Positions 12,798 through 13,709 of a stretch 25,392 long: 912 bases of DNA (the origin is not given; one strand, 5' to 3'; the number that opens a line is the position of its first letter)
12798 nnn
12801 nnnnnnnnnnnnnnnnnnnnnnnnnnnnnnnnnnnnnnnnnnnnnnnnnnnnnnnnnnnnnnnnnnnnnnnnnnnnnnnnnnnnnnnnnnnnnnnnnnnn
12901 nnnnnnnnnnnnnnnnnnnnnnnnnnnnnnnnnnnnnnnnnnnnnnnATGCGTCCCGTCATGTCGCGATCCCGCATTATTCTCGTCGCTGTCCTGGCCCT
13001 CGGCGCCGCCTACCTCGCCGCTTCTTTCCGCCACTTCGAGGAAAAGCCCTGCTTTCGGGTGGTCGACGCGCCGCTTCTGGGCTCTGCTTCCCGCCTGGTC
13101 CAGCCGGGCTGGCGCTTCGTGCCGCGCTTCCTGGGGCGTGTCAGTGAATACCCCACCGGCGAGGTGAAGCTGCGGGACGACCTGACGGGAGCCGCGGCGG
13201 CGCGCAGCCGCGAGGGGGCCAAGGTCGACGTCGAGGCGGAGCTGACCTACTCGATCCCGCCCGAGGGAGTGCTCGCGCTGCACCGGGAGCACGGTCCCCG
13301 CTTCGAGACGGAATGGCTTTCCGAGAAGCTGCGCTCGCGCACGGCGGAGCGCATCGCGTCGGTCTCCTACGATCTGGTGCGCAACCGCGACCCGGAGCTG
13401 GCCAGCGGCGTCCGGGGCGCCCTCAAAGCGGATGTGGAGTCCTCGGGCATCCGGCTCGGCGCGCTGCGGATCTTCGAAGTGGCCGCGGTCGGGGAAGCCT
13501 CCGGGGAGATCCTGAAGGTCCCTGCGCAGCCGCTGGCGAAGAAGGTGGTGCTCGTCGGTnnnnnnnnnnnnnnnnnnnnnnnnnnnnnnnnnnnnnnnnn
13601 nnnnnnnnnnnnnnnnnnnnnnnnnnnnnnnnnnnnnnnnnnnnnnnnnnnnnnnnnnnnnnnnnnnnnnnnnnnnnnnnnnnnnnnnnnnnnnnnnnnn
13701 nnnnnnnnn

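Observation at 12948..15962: Giant membrane-anchored SPFH + alkaline-phosphatase-superfamily phosphodiesterase + TPR protein.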

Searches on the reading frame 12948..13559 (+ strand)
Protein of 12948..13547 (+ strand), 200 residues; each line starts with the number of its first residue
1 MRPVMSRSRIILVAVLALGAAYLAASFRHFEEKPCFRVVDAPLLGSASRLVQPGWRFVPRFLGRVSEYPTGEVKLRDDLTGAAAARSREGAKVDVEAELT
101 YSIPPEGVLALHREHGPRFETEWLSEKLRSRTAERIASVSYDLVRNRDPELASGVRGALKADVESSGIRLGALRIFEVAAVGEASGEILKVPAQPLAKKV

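Call 17: predict_structure(alignment_id=A1)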
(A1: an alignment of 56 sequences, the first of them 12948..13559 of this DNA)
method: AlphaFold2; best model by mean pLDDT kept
length: 204 residues; sequences in the alignment: 56
mean_pLDDT: 92.0   pTM: 0.79
mean pLDDT of the five models: 92.0, 91.7, 91.5, 91.4, 91.1
residues with pLDDT >= 90: 173; 70-90: 15; 50-70: 13; < 50: 3
segments of 3 or more residues with pLDDT < 50: 185-187
pLDDT, mean of each block of 10 residues (from residue 1): 88 97 97 97 94 96 96 98 96 97 98 97 98 98 95 98 96 91 52 68 75
secondary structure, 60 per line:
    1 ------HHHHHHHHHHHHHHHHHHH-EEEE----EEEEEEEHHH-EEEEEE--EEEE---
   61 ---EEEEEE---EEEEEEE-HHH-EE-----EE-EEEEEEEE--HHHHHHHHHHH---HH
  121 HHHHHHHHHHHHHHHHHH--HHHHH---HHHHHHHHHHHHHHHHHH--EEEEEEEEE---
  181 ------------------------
elements in order: H7-25 E27-30 E35-41 E46-51 E54-57 E64-69 E73-79 E95-102 H105-115 H119-138 H141-145 H149-166 E169-177
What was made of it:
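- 12966..13022 (+): N-terminal transmembrane helix, residues 7-25, preceded by an Arg-rich tail (R2, R7, R9). Predicted signal anchor with the N-terminus in the cytoplasm. AF2 helix at 7-25 (call 17).
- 13026..13478 (+): SPFH / Band-7 domain, residues 27-177: a beta-rich part followed by an alpha/beta core. It includes the canonical PGWRFVP motif and ends where the coiled coil starts in canonical SPFH proteins. AF2 pLDDT 92 (call 17).
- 13479..13544 (+): Linker of about 22 residues (178-199). It is non-helical and low-confidence, and it replaces the CC1/CC2 coiled coil of canonical SPFH proteins. pLDDT 52-75 and no secondary structure after residue 177 (call 17).
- Closest known: HflK/HflC and other canonical SPFH proteins. 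Different: There is no CC1/CC2 coiled coil and no C-terminal cap (call 17), so the canonical 12-24-mer cage cannot form in the same way.
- The CC1/CC2 helices and the C-terminal cap, which hold canonical SPFH cages together, are absent (call 17).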

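Call 42: search_protein_representatives(alignment_id=A3)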
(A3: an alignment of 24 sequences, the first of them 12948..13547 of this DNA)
Query: 24 sequences, 198 profile positions. Proteins with E-value up to 0.001 (for the whole library): 1750; up to 1e-10: 157; up to 1e-30: 21. The best 150 are listed.
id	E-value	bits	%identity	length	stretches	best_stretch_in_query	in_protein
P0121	4.1e-72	258.4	-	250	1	3-198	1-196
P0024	4.3e-64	232.2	-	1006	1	3-198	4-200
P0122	1.7e-63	230.3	-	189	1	3-190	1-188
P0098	3.8e-54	199.8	-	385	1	3-198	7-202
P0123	6.6e-52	192.5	-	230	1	5-197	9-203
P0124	7.8e-50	185.7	-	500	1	3-197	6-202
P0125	5.7e-44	166.5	-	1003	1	6-192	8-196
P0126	9.6e-44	165.8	-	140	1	3-128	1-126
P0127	1.0e-43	165.7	-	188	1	3-176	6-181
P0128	1.3e-42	162.1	-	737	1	5-186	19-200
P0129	3.3e-42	160.8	-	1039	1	11-180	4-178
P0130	4.9e-41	157.0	-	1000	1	3-188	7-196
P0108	3.3e-38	147.8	-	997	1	3-190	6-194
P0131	1.4e-37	145.7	-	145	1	8-135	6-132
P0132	1.5e-37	145.6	-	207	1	3-198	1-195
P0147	2.2e-26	109.2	-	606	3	7-174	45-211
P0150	2.6e-21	92.6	-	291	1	5-176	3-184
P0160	2.3e-19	86.2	-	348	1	4-188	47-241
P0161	2.7e-19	86.0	-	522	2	8-181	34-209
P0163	8.7e-19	84.4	-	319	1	10-186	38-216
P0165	2.6e-18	82.8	-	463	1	7-176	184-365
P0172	4.1e-17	78.9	-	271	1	9-189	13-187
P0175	2.5e-16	76.3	-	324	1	10-186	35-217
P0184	5.5e-15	71.9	-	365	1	7-180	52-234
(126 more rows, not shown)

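Call 44: search_protein_families(library=ncbifam, proteins=[window:12948-13547:+, P0150, P0160, P0163, P0175, P0147, P0161, P0165, P0184, P0172], max_evalue=0.01)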
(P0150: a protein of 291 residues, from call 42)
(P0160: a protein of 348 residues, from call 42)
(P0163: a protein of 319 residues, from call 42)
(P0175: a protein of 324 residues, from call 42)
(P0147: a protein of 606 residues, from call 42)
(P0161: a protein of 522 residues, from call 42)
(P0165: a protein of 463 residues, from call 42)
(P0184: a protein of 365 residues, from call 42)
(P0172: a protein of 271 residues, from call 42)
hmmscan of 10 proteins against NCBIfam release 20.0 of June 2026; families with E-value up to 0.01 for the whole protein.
window:12948-13547:+ (200 aa): 0 families

P0150 (291 aa): 2 families
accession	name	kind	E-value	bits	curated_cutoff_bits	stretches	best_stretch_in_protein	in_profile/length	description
TIGR01933.1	hflK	equivalog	1.6e-08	34.3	159.4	1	98-263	61-233/261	FtsH protease activity modulator HflK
TIGR01932.1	hflC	equivalog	0.00068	18.5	134.4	0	154-242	174-270/318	protease modulator HflC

P0160 (348 aa): 2 families
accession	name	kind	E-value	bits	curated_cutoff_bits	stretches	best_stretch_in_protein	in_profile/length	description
TIGR01933.1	hflK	equivalog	5.4e-05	22.7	159.4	1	70-277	3-190/261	FtsH protease activity modulator HflK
NF008259.0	PRK11029.1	equivalog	0.00093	18.3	427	1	52-116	4-73/334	protease modulator HflC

P0163 (319 aa): 5 families
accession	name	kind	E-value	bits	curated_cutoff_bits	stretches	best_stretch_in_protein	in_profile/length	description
TIGR01933.1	hflK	equivalog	1e-12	48.1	159.4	1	55-281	3-217/261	FtsH protease activity modulator HflK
TIGR01932.1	hflC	equivalog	5.8e-11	41.8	134.4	1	174-286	172-281/318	protease modulator HflC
NF008259.0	PRK11029.1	equivalog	4.6e-08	32.4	427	1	137-292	138-296/334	protease modulator HflC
NF058507.1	FlotScfldFlot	equivalog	1.4e-05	24.3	700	2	84-223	60-200/477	flotillin lipid rafts scaffold protein FloT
NF041658.1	ornithlipidmtase_OlsG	equivalog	0.0046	16.7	350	1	130-207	69-145/191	ornithine lipid N-methyltransferase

P0175 (324 aa): 3 families
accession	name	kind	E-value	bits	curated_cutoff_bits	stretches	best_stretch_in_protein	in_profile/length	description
TIGR01932.1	hflC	equivalog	1.8e-09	36.9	134.4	1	40-184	12-148/318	protease modulator HflC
TIGR01933.1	hflK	equivalog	2.9e-09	36.7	159.4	1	122-280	62-226/261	FtsH protease activity modulator HflK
NF008259.0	PRK11029.1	equivalog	5.1e-05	22.4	427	1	39-189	11-156/334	protease modulator HflC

P0147 (606 aa): 0 families

P0161 (522 aa): 1 family
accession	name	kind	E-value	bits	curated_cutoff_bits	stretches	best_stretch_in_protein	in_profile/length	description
TIGR01933.1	hflK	equivalog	4e-06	26.4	159.4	1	262-394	86-217/261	FtsH protease activity modulator HflK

P0165 (463 aa): 27 families (the best 25 are shown)
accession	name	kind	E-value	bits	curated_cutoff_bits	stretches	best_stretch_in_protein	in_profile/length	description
TIGR02037.1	degP_htrA_DO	subfamily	8.2e-21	74.4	416.2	1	29-129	233-333/434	Do family serine endopeptidase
NF007526.1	PRK10139.1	equivalog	7.4e-15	54.6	756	1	30-128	266-364/456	serine endoprotease DegQ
TIGR02038.1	protease_degS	equivalog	1.2e-14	54.2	422.95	1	31-126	254-349/351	outer membrane-stress sensor serine endopeptidase DegS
NF041521.1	HhoA_HhoB_HtrA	equivalog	8.1e-13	48.4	450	1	34-123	234-331/335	HhoA/HhoB/HtrA family serine endopeptidase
NF040960.1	MamE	equivalog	8.6e-13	47.7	800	1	29-132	441-542/659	magnetosome formation protease MamE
NF008189.1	PRK10942.1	equivalog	1.3e-11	43.7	720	1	30-131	288-389/477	serine endoprotease DegP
NF008147.1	PRK10898.1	equivalog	4.8e-10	39.1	408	1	33-126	257-350/352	outer membrane-stress sensor serine endopeptidase DegS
NF047968.1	SerProtHtrA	equivalog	4.9e-10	39.3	470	1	47-120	281-354/357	serine protease HtrA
NF041199.1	trx7_PDZ_seleno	equivalog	4.2e-06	25.9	300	1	50-120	311-387/390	Trx7/PDZ domain-containing (seleno)protein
TIGR00054.1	TIGR00054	equivalog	1.3e-05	24.2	147.55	1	56-137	203-285/421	RIP metalloprotease RseP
NF040965.1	MamP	equivalog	1.9e-05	24.4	300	1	34-117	114-196/290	magnetosome magnetite formation protein MamP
NF045589.1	Cterm_S41_CtpB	exception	2.7e-05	23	633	1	53-117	128-193/416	carboxyl-terminal processing protease CtpB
TIGR00225.1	prc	subfamily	3.1e-05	23.2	218.6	1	56-132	63-139/335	C-terminal processing peptidase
TIGR01933.1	hflK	equivalog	3.2e-05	23.5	159.4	1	205-413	2-190/261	FtsH protease activity modulator HflK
TIGR02860.1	spore_IV_B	equivalog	3.2e-05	23.1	305.25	1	66-125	124-180/402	SpoIVB peptidase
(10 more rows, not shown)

P0184 (365 aa): 2 families
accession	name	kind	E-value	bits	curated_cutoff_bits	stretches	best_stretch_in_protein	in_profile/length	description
TIGR01933.1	hflK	equivalog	3.2e-09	36.6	159.4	1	74-286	4-197/261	FtsH protease activity modulator HflK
TIGR01932.1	hflC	equivalog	0.005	15.7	134.4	0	59-118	8-72/318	protease modulator HflC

P0172 (271 aa): 3 families
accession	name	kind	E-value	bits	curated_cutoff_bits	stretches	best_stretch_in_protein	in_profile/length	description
TIGR01933.1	hflK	equivalog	1.2e-09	38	159.4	1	32-226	4-192/261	FtsH protease activity modulator HflK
TIGR01932.1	hflC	equivalog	1.3e-07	30.8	134.4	1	19-91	10-89/318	protease modulator HflC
NF008259.0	PRK11029.1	equivalog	2e-05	23.8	427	0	19-77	10-74/334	protease modulator HflC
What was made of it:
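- Closest known: HflK/HflC and other canonical SPFH proteins. Same: The nearest stand-alone sequence relatives lean towards HflK/C (call 44).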

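Call 45: search_protein_families(library=pfam, proteins=[window:12948-13547:+, P0150, P0160, P0163, P0175, P0147, P0161, P0165, P0184, P0172], max_evalue=0.01)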
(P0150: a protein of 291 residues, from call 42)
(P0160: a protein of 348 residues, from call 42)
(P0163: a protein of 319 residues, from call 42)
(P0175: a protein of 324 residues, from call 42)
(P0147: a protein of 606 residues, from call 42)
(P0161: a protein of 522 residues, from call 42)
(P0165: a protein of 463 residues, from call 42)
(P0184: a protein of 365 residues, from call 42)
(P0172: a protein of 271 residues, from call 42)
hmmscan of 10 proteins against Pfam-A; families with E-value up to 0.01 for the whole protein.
window:12948-13547:+ (200 aa): 1 family
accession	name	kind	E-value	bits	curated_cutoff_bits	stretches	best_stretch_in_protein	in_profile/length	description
PF01145.31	Band_7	-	3e-08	34.4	23.6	1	44-175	14-142/176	SPFH domain / Band 7 family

P0150 (291 aa): 1 family
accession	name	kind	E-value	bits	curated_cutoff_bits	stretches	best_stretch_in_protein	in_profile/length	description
PF01145.31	Band_7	-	8.1e-36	124.1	23.6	1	26-215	2-169/176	SPFH domain / Band 7 family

P0160 (348 aa): 1 family
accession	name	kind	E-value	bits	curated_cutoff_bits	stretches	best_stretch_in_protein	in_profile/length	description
PF01145.31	Band_7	-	1.3e-32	113.7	23.6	1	70-260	2-173/176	SPFH domain / Band 7 family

P0163 (319 aa): 2 families
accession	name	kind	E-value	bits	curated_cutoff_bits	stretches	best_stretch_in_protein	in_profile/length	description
PF01145.31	Band_7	-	1.4e-35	123.4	23.6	1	56-241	3-173/176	SPFH domain / Band 7 family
PF03748.19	FliL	-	0.00012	22.9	24.6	1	118-209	19-98/103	Flagellar basal body-associated protein FliL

P0175 (324 aa): 2 families
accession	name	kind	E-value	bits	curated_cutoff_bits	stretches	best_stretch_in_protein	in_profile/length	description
PF01145.31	Band_7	-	4e-38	131.7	23.6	1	50-235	2-173/176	SPFH domain / Band 7 family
PF13421.11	Band_7_1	-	0.0024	18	24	1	142-222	127-208/211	SPFH domain-Band 7 family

P0147 (606 aa): 4 families
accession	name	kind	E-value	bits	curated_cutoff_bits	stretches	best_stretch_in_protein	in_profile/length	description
PF01145.31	Band_7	-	3.6e-44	151.3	23.6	3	348-473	51-175/176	SPFH domain / Band 7 family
PF03748.19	FliL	-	9.7e-07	29.7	24.6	0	386-434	41-86/103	Flagellar basal body-associated protein FliL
PF02120.21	Flg_hook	-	0.0084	16.3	29.8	0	415-440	51-76/85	Flagellar hook-length control protein FliK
PF13721.11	SecD-TM1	-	0.0098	16.8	30.5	0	295-332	38-76/103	SecD export protein N-terminal TM region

P0161 (522 aa): 2 families
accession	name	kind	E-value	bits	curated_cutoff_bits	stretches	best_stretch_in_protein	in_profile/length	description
PF01145.31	Band_7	-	2.9e-29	102.8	23.6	2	56-211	2-152/176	SPFH domain / Band 7 family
PF13421.11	Band_7_1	-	0.0079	16.3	24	0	287-331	161-205/211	SPFH domain-Band 7 family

P0165 (463 aa): 4 families
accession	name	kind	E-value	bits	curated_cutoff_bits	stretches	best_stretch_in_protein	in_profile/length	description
PF01145.31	Band_7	-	6e-32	111.5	23.6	1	206-397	2-166/176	SPFH domain / Band 7 family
PF17820.7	PDZ_6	-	1.3e-12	47.6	27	1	59-112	2-54/54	PDZ domain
PF13180.12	PDZ_2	-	1.5e-12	48.1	27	1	34-123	3-80/80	PDZ domain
PF00595.29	PDZ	-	2.1e-10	41.3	23.2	1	31-110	9-80/81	PDZ domain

P0184 (365 aa): 1 family
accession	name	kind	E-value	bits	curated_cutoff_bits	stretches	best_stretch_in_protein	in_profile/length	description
PF01145.31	Band_7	-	6.5e-33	114.7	23.6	1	73-265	2-176/176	SPFH domain / Band 7 family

P0172 (271 aa): 1 family
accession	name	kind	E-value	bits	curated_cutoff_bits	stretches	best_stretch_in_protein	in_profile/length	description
PF01145.31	Band_7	-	5.9e-29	101.8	23.6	1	32-205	3-173/176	SPFH domain / Band 7 family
